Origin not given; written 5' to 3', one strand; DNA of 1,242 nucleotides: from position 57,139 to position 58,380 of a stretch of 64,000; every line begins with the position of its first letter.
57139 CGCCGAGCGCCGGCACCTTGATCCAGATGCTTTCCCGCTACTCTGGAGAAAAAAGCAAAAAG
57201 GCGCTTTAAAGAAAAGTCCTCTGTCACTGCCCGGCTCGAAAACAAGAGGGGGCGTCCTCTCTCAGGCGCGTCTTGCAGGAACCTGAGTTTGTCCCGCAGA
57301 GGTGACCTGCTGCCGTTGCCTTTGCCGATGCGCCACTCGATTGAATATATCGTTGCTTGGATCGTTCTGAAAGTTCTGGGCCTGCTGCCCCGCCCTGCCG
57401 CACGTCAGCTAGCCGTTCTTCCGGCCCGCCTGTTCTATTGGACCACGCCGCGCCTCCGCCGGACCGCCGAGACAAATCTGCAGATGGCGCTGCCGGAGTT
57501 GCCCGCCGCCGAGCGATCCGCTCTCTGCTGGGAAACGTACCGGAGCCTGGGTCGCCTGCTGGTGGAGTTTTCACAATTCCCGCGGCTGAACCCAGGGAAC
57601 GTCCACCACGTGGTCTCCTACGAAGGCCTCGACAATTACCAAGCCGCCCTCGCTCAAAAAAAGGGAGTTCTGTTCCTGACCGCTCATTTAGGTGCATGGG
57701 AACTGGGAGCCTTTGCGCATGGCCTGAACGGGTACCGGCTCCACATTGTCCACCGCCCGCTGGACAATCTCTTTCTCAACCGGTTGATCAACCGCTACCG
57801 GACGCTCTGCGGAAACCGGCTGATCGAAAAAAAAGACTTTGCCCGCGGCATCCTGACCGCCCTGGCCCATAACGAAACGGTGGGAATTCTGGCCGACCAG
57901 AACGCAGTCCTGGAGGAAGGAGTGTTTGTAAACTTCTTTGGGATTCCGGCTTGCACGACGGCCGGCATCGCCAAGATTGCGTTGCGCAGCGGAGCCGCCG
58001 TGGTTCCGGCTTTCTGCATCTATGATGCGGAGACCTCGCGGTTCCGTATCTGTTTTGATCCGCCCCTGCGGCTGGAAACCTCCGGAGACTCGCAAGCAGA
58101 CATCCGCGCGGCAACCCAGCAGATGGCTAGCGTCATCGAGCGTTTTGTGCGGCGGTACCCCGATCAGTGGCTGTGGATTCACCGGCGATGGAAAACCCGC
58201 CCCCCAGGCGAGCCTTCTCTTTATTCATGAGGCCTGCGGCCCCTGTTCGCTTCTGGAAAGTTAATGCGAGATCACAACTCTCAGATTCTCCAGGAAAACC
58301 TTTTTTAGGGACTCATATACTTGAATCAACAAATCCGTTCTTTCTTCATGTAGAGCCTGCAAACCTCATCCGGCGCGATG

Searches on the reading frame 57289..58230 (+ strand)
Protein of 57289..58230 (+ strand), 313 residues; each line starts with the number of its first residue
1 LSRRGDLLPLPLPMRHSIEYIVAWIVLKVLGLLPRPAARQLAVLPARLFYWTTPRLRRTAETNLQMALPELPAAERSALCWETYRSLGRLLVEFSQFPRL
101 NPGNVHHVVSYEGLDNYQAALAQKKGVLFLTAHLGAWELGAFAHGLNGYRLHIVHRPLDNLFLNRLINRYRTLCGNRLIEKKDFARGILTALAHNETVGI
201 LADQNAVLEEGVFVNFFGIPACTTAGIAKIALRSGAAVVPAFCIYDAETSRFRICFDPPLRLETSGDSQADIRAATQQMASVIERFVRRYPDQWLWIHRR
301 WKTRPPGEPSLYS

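Call 24: search_protein_families(library=pfam, proteins=[window:57289-58230:+], max_evalue=0.0001)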
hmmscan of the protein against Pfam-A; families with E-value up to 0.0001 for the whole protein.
window:57289-58230:+ (313 aa): 1 family
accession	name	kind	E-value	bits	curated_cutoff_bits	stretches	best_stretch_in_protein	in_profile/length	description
PF03279.18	Lip_A_acyltrans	-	3.6e-66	223.8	22.3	1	18-303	12-295/295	Bacterial lipid A biosynthesis acyltransferase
